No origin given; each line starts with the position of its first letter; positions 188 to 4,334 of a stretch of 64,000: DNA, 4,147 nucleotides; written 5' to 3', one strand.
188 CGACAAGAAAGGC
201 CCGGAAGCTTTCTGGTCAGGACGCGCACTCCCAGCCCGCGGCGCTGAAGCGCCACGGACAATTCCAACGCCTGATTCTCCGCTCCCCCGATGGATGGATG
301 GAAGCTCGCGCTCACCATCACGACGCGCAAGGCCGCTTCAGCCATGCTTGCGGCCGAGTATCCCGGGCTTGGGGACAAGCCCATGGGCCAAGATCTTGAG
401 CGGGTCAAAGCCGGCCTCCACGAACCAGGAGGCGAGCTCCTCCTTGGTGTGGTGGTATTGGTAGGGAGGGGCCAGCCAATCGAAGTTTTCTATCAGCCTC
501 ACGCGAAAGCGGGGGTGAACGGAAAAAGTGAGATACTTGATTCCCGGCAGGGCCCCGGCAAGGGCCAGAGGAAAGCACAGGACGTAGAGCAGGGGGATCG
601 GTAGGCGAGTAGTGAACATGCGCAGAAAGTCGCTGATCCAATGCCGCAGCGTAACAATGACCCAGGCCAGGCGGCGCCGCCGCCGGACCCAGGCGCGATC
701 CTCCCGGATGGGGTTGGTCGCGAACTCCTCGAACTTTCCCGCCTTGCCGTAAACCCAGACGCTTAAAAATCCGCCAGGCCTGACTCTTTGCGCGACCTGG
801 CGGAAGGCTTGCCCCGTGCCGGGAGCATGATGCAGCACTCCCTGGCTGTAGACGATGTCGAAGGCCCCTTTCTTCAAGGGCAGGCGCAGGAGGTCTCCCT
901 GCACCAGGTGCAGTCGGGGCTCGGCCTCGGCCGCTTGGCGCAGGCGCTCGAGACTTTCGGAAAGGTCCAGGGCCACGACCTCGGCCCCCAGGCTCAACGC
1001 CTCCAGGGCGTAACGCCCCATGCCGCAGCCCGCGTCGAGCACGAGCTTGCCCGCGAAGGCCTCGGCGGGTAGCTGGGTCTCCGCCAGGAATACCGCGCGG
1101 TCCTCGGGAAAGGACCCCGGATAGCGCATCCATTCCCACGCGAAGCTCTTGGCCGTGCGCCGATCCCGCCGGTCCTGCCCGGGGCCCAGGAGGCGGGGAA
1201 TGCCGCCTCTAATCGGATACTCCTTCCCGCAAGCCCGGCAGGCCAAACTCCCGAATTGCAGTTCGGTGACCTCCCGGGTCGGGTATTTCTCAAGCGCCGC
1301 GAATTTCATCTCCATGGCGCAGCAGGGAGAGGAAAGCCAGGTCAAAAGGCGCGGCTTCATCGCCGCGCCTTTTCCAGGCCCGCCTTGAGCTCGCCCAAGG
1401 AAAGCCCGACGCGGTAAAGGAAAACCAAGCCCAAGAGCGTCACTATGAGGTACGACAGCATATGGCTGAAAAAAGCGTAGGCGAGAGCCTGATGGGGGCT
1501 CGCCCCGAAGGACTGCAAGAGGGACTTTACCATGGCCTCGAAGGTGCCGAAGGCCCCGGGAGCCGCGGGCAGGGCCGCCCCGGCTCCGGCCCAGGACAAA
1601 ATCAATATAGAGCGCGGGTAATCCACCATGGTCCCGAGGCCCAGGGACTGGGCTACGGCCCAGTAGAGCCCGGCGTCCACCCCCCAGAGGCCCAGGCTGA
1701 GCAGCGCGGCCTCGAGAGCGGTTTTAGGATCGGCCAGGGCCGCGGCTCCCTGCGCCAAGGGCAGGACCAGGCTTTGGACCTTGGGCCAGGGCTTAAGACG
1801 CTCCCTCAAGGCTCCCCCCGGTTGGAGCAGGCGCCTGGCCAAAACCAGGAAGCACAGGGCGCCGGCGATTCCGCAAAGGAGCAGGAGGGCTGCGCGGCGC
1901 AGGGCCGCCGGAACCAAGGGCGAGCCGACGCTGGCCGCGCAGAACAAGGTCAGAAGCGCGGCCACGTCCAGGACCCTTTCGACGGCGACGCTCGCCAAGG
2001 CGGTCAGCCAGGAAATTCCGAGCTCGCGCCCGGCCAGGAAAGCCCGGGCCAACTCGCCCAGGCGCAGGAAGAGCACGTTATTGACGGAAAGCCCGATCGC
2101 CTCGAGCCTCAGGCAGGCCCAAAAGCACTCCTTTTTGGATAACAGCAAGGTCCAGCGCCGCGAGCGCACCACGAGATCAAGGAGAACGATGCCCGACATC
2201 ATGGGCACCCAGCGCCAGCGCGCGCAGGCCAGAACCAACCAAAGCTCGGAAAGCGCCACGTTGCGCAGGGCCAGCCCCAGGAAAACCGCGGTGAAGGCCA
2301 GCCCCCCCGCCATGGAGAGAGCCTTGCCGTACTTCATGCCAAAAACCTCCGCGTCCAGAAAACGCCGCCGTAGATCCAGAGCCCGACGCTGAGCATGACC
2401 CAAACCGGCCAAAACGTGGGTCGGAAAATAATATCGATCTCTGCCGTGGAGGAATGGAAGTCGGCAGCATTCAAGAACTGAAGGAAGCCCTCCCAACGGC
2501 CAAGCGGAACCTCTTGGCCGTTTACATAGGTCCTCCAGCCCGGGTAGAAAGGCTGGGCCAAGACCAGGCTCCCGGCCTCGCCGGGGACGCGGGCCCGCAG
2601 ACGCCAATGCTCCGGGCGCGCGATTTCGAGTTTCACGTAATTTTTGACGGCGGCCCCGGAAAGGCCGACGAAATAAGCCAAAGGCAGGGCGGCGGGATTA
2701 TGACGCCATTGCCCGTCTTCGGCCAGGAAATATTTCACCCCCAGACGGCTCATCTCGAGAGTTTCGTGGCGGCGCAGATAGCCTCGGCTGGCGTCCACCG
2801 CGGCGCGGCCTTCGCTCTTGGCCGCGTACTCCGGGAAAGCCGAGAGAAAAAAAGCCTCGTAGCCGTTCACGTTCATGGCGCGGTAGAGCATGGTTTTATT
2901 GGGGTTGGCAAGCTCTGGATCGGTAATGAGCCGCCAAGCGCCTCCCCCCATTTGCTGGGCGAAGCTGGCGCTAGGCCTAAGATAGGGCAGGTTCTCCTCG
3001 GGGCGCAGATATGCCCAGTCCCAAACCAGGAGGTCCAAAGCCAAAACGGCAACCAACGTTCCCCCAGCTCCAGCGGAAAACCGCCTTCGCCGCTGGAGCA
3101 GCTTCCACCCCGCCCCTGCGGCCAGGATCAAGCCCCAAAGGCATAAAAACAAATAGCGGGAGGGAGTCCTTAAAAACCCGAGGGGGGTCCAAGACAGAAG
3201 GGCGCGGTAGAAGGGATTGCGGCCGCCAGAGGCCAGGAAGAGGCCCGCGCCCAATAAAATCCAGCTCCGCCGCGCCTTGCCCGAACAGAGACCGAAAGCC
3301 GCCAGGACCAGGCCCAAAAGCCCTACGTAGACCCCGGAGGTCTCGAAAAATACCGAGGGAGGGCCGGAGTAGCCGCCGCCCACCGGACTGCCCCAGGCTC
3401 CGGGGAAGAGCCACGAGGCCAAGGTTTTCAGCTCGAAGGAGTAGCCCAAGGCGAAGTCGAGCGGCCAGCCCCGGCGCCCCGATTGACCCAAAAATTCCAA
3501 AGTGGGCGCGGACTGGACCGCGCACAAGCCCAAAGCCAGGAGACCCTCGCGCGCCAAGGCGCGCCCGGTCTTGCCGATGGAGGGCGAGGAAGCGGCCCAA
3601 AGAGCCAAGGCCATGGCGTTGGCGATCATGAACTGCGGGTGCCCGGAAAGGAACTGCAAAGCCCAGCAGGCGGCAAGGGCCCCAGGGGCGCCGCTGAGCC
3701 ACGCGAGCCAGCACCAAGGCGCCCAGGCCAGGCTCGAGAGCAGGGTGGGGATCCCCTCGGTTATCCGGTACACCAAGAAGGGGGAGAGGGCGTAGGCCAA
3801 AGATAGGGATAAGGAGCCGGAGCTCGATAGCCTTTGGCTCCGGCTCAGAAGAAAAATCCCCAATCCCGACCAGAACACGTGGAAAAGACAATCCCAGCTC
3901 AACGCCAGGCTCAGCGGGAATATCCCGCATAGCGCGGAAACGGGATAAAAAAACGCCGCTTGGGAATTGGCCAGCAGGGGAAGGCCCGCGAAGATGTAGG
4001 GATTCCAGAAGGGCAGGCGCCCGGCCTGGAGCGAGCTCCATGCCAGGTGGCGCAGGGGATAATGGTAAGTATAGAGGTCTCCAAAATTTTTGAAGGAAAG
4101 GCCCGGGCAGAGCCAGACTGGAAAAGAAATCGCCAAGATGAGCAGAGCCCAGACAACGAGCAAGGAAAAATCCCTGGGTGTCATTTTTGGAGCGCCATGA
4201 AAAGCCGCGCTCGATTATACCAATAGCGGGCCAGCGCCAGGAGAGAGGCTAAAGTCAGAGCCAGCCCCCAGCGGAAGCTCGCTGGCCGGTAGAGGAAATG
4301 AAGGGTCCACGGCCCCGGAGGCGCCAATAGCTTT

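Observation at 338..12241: pilMNOPQ is translationally coupled to a Wzy_C (PglL/TfpO-like) ligase, two YfhO GT-C proteins, a flippase-like protein and a methyltransferase: candidate pilus-linked O-glycosylation module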

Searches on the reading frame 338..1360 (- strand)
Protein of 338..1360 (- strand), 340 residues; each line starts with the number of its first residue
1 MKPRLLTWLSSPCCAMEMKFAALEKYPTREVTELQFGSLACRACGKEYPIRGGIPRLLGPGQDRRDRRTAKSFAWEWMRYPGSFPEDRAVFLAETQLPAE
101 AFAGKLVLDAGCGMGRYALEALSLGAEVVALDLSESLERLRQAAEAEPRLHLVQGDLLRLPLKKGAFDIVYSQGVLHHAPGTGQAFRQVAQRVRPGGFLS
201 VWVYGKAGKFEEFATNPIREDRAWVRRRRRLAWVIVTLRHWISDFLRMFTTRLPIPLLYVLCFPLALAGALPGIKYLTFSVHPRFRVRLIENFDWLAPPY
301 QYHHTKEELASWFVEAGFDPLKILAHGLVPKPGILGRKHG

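Call 4: search_protein_families(library=pfam, max_evalue=0.01, proteins=[window:338-1360:-])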
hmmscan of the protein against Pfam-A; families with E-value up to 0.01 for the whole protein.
window:338-1360:- (340 aa): 9 families
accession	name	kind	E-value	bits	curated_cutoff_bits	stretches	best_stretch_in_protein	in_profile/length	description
PF08241.18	Methyltransf_11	-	1.3e-19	71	21.2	1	108-200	1-94/95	Methyltransferase domain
PF13649.12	Methyltransf_25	-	1.5e-18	67.7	27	1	107-197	1-97/97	Methyltransferase domain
PF08242.18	Methyltransf_12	-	1.6e-13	51.7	30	1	108-199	1-98/98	Methyltransferase domain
PF13847.12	Methyltransf_31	-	2.4e-11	43.9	27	1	104-201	4-109/145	Methyltransferase domain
PF13489.12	Methyltransf_23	-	2.5e-10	40.8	27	1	97-204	16-119/164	Methyltransferase domain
PF08003.17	Methyltransf_9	-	1.2e-05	24.8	23.8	1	103-199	115-215/315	Protein of unknown function (DUF1698)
PF01209.24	Ubie_methyltran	-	6.1e-05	22.9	20.1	1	103-201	47-151/233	ubiE/COQ5 methyltransferase family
PF03966.22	Trm112p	-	0.0019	18.5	22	1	2-53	1-40/40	Trm112p-like protein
PF02353.26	CMAS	-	0.002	17.9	27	1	103-200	62-163/273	Mycolic acid cyclopropane synthetase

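Call 7: search_protein_families(library=ncbifam, max_evalue=0.01, proteins=[window:338-1360:-])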
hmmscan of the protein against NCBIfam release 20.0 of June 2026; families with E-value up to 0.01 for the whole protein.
window:338-1360:- (340 aa): 38 families (the best 25 are shown)
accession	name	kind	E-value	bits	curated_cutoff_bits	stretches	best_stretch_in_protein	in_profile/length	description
NF045667.1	MTase_DVU1556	equivalog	1.3e-13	50.9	155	1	103-201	22-119/213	DVU_1556 family methyltransferase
NF007610.0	PRK10258.1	equivalog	3.6e-13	49.4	342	1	105-200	44-137/251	malonyl-ACP O-methyltransferase BioC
TIGR02072.1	BioC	equivalog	2.4e-11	43.9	184.95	1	102-206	33-137/244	malonyl-ACP O-methyltransferase BioC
NF038101.1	Trm112_arch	equivalog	3.2e-10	40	77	1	1-60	1-56/59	methytransferase partner Trm112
NF001241.0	PRK00216.1-2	equivalog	1.3e-09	38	327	1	100-204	48-150/231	demethylmenaquinone methyltransferase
TIGR02021.1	BchM-ChlM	equivalog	2.1e-09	37.1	158.9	1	96-183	47-135/218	magnesium protoporphyrin IX methyltransferase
NF043040.1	corrin_prot_MT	hypoth_equivalog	2.2e-09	37.1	180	1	101-201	38-147/216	corrinoid protein-associated methyltransferase CpaM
NF041820.1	daptide_MTase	equivalog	4.3e-09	36.2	175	1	106-199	39-140/243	daptide-type RiPP biosynthesis methyltransferase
NF041675.1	sarc_dimgly_tmase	equivalog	6.8e-08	32.8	550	1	105-199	68-167/278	sarcosine/dimethylglycine N-methyltransferase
NF011650.0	PRK15068.1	equivalog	6.8e-08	31.7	209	1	101-199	120-223/324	tRNA 5-methoxyuridine(34)/uridine 5-oxyacetic acid(34) synthase CmoB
NF041537.1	ArsM_AhpD_UU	exception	1.3e-07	30.7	510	1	103-200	76-179/345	arsenite methyltransferase/AhpD domain selenoprotein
TIGR00452.1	TIGR00452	equivalog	2.7e-07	29.7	275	1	101-199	115-217/316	tRNA 5-methoxyuridine(34)/uridine 5-oxyacetic acid(34) synthase CmoB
TIGR01983.1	UbiG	equivalog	3e-07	30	102.95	1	99-199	45-149/228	bifunctional 2-polyprenyl-6-hydroxyphenol methylase/3-demethylubiquinol 3-O-methyltransferase UbiG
NF001243.0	PRK00216.1-4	equivalog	5.3e-07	29.2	235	1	103-198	47-148/237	demethylmenaquinone methyltransferase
TIGR02752.1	MenG_heptapren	equivalog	7.2e-07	29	419.85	1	103-199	45-147/231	demethylmenaquinone methyltransferase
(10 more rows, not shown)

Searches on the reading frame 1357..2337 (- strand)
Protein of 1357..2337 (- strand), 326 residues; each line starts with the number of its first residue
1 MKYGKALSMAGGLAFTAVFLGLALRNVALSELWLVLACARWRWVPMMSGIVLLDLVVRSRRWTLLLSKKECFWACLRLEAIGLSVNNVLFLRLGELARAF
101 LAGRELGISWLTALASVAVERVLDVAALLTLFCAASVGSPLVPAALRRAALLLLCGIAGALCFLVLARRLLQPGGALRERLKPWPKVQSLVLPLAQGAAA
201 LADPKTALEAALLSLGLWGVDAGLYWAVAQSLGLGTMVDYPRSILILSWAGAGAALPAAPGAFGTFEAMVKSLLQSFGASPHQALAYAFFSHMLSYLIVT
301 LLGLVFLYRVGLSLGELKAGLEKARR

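Call 7: search_protein_families(library=ncbifam, max_evalue=0.01, proteins=[window:1357-2337:-])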
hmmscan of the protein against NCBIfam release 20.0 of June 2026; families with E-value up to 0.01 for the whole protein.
window:1357-2337:- (326 aa): 1 family
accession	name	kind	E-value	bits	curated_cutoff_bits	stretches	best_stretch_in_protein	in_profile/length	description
TIGR00374.1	TIGR00374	subfamily_domain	3.3e-11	43.2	43.2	2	210-312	215-315/323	flippase-like domain-containing protein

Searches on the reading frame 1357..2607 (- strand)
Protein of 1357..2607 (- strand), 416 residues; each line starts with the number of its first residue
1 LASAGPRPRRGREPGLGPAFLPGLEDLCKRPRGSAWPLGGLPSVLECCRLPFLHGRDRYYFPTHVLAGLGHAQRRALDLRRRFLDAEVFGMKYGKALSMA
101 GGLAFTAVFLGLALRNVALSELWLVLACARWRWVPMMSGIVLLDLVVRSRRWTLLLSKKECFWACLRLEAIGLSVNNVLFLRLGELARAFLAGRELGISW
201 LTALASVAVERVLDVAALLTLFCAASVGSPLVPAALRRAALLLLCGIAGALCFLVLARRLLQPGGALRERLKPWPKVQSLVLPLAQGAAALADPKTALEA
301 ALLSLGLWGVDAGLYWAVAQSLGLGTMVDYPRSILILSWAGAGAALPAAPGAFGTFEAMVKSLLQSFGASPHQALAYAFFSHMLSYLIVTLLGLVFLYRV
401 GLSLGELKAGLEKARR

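Call 4: search_protein_families(library=pfam, max_evalue=0.01, proteins=[window:1357-2607:-])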
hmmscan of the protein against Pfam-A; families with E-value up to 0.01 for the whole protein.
window:1357-2607:- (416 aa): 1 family
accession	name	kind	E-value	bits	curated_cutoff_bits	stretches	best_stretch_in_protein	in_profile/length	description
PF03706.18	LPG_synthase_TM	-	4.6e-37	128.5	33.4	1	101-393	3-302/302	Lysylphosphatidylglycerol synthase TM region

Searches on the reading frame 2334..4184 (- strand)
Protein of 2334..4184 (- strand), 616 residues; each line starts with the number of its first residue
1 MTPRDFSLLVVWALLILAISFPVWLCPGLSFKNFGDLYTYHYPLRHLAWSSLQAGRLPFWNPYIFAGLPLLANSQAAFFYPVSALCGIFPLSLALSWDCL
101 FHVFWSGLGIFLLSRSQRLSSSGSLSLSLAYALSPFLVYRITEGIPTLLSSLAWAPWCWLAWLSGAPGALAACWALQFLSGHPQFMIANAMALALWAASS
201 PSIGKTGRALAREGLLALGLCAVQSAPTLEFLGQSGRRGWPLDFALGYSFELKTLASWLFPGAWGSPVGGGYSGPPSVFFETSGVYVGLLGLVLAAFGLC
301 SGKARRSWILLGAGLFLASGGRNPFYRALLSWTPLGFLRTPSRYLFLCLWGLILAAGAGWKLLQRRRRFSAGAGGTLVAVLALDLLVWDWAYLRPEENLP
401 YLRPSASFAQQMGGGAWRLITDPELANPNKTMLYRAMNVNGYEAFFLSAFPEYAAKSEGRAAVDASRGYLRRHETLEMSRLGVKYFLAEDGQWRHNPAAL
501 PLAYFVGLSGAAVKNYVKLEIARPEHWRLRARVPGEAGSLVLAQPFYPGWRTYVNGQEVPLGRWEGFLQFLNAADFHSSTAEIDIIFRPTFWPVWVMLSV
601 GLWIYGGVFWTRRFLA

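Call 4: search_protein_families(library=pfam, max_evalue=0.01, proteins=[window:2334-4184:-])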
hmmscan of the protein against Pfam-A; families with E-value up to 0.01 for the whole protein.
window:2334-4184:- (616 aa): 0 families

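Call 7: search_protein_families(library=ncbifam, max_evalue=0.01, proteins=[window:2334-4184:-])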
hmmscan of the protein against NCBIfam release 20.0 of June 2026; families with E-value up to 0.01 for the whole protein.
window:2334-4184:- (616 aa): 0 families

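Call 8: search_protein_families(library=pfam, max_evalue=10, proteins=[window:2334-4184:-])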
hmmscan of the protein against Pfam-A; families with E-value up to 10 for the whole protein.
window:2334-4184:- (616 aa): 1 family
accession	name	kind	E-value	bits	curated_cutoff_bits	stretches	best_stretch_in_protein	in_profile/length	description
PF09586.16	YfhO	-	3.5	6.3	28.5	1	535-592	774-828/835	Bacterial membrane protein YfhO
